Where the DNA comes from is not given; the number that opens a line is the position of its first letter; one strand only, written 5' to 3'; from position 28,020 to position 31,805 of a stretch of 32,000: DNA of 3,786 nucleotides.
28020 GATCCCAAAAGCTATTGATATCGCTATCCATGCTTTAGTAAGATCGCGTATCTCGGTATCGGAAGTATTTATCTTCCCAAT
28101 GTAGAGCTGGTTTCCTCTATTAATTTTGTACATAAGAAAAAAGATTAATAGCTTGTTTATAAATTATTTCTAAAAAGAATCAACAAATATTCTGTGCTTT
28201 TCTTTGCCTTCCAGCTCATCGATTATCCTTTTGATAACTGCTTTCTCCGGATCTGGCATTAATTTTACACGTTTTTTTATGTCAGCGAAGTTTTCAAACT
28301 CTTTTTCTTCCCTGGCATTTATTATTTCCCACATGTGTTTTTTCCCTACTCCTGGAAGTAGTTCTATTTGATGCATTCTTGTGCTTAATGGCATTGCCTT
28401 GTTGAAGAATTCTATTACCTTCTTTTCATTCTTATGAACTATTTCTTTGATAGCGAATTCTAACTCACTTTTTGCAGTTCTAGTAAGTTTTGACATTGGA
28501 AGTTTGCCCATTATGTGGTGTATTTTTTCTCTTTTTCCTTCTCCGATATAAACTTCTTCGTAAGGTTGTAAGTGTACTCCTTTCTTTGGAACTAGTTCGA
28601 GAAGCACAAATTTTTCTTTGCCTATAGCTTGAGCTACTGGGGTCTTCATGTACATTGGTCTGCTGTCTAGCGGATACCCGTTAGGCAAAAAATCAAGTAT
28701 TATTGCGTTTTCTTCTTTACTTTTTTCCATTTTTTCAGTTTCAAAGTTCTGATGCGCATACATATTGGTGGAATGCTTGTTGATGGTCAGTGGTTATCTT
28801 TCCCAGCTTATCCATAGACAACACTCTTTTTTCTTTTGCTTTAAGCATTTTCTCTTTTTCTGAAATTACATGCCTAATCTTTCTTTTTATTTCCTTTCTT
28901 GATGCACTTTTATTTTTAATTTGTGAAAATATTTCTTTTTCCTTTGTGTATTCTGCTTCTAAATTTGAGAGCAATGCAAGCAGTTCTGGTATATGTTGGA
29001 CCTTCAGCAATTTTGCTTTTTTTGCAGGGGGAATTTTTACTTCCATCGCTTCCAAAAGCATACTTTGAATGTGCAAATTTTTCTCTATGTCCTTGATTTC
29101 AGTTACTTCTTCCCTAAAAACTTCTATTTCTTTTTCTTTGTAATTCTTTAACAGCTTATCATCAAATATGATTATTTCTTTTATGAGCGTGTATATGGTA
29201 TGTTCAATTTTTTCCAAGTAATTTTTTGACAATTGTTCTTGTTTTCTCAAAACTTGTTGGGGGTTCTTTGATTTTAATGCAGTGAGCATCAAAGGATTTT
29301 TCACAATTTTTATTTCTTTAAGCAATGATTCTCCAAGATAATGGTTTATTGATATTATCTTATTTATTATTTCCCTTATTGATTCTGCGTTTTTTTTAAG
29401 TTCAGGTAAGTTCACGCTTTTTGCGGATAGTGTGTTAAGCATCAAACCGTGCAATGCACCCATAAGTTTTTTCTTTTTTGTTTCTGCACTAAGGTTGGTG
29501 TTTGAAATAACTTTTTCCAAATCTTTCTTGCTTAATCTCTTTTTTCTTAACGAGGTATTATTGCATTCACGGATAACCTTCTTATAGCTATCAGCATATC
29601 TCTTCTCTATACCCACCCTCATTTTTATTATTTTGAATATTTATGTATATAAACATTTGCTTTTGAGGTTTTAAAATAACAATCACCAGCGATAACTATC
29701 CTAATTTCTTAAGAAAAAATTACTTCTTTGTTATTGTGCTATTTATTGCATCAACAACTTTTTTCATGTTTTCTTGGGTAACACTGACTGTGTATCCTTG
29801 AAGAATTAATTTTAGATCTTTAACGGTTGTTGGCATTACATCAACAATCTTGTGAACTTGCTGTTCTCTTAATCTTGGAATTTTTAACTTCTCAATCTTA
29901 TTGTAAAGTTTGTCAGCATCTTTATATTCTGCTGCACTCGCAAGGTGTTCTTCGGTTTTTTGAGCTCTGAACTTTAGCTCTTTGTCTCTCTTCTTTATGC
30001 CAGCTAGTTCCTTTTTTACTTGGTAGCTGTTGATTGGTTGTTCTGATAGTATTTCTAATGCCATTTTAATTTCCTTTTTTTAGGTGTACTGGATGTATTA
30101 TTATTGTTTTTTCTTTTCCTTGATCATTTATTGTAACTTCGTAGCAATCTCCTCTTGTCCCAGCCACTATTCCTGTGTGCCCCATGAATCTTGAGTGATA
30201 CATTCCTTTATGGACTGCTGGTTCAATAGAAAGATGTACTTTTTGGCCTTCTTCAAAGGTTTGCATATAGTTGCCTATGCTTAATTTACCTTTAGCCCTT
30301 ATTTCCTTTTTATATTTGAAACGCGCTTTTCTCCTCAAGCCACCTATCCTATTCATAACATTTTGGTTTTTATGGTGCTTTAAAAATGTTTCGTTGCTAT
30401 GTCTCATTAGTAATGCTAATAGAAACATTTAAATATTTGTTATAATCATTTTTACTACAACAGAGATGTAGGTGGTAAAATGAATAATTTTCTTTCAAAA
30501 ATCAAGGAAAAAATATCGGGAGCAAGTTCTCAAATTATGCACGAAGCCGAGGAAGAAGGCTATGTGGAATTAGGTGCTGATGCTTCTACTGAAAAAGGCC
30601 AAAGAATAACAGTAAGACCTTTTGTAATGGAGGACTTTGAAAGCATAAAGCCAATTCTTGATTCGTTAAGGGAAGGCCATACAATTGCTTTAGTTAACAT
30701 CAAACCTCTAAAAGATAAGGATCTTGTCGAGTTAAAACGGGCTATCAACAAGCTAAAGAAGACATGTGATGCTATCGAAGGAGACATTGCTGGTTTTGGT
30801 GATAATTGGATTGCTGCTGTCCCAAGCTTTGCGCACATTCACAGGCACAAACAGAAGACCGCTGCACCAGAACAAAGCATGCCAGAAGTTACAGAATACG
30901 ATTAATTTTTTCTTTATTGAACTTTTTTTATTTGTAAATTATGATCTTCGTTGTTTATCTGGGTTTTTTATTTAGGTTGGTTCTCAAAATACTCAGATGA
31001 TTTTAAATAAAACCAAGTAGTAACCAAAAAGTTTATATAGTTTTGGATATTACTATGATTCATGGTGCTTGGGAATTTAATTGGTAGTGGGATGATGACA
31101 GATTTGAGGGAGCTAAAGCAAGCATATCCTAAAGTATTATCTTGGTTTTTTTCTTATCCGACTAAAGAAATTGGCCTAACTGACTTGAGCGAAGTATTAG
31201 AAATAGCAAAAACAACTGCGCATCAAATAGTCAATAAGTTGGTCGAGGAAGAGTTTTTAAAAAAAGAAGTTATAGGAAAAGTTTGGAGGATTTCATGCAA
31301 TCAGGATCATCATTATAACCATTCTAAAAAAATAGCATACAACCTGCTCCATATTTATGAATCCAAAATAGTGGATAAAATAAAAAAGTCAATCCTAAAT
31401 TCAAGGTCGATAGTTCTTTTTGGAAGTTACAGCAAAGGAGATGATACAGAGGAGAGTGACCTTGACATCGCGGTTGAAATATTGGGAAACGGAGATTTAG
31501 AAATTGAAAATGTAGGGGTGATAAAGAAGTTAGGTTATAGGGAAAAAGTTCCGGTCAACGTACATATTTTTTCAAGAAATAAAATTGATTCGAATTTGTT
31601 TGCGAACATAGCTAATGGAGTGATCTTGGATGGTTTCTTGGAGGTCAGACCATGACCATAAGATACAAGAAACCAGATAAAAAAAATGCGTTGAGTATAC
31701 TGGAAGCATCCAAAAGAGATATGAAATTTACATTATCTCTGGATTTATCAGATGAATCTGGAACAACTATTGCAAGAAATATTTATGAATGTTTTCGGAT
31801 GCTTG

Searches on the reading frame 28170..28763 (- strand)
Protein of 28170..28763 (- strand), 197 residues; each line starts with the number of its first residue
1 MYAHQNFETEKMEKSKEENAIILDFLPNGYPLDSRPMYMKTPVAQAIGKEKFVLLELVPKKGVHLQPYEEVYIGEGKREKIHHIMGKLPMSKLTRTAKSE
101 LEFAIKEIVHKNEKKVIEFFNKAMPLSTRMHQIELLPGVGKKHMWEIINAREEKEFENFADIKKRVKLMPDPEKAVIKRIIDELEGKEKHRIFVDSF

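Call 35: search_protein_families(library=pfam, proteins=[window:28170-28763:-], max_evalue=0.01)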
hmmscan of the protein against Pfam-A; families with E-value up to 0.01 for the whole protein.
window:28170-28763:- (197 aa): 2 families
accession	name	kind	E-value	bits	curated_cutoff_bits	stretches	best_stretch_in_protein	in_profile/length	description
PF04919.18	DUF655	-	7.6e-64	215.4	22.2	1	17-194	2-180/181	Protein of unknown function (DUF655)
PF14579.12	HHH_6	-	0.0011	19.6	25.6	1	137-168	31-63/90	Helix-hairpin-helix motif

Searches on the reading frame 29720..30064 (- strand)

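Call 35: search_protein_families(library=pfam, proteins=[window:29720-30064:-], max_evalue=0.01)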
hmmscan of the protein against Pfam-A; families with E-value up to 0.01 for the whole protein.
window:29720-30064:- (114 aa): 1 family
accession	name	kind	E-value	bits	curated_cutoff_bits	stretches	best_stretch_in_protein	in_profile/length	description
PF03874.21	RNA_pol_Rpb4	-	1.1e-06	29.4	25.6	1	5-109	10-114/116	RNA polymerase Rpb4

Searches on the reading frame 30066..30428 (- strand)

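Call 35: search_protein_families(library=pfam, proteins=[window:30066-30428:-], max_evalue=0.01)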
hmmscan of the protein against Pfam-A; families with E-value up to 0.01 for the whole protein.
window:30066-30428:- (120 aa): 1 family
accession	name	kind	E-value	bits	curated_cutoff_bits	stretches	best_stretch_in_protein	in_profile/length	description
PF01157.24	Ribosomal_L21e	-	6.9e-28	96.9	27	1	25-118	1-98/101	Ribosomal protein L21e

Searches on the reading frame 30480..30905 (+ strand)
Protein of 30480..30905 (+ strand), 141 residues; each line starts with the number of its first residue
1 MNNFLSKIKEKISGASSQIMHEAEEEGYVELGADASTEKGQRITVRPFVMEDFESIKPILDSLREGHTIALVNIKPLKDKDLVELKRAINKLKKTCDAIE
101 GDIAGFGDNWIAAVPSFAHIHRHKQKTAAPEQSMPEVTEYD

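Call 35: search_protein_families(library=pfam, proteins=[window:30480-30905:+], max_evalue=0.01)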
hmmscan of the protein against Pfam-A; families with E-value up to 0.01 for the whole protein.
window:30480-30905:+ (141 aa): 1 family
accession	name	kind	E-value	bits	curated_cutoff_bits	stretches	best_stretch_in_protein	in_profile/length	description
PF04472.17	SepF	-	3.9e-08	33.8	27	1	48-117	4-69/72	Cell division protein SepF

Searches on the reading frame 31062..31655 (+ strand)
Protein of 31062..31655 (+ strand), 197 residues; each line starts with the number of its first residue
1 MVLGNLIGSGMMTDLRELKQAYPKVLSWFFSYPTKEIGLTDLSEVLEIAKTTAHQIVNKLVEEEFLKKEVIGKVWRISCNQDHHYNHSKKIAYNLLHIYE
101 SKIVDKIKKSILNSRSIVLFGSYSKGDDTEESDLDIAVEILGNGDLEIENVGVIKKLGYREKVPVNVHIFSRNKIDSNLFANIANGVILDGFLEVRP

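Call 35: search_protein_families(library=pfam, proteins=[window:31062-31655:+], max_evalue=0.01)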
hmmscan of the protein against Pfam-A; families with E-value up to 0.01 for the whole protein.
window:31062-31655:+ (197 aa): 4 families
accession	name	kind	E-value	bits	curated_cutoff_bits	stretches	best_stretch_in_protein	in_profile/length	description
PF01909.29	NTP_transf_2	-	2.4e-08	34.7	21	1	104-174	5-78/93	Nucleotidyltransferase domain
PF18765.7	Polbeta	-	5e-07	30.2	26.9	1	113-185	12-82/93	Polymerase beta, Nucleotidyltransferase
PF09339.16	HTH_IclR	-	4.3e-05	23.6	22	1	36-68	18-50/52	IclR helix-turn-helix domain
PF01325.25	Fe_dep_repress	-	0.0032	18.1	26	1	37-67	23-53/60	Iron dependent repressor, N-terminal DNA binding domain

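Call 62: find_encoding_contigs(protein=window:31062-31655:+, flank=10000, max_places=1)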
Protein window:31062-31655:+ (197 aa): 7 contigs read that carry it; 1 place shown.
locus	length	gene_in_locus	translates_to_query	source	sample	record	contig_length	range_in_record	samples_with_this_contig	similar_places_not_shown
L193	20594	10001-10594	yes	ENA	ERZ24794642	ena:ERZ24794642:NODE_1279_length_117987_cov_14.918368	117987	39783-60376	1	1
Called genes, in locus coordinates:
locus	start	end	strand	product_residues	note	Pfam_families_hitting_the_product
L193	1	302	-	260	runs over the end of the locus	-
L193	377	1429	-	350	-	-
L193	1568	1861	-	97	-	-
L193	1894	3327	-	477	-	PF00587:tRNA-synt_2b, PF03129:HGTP_anticodon, PF09180:ProRS-C_1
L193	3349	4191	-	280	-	PF00696:AA_kinase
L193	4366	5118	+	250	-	PF02535:Zip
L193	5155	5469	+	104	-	-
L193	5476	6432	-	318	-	PF00089:Trypsin, PF13365:Trypsin_2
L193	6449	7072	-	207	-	PF02163:Peptidase_M50 (faint)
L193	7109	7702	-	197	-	PF04919:DUF655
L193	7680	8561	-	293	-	-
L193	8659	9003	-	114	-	PF03874:RNA_pol_Rpb4 (weak)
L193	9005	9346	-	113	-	PF01157:Ribosomal_L21e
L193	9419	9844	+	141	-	PF04472:SepF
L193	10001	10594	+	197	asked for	PF01909:NTP_transf_2, PF18765:Polbeta (weak)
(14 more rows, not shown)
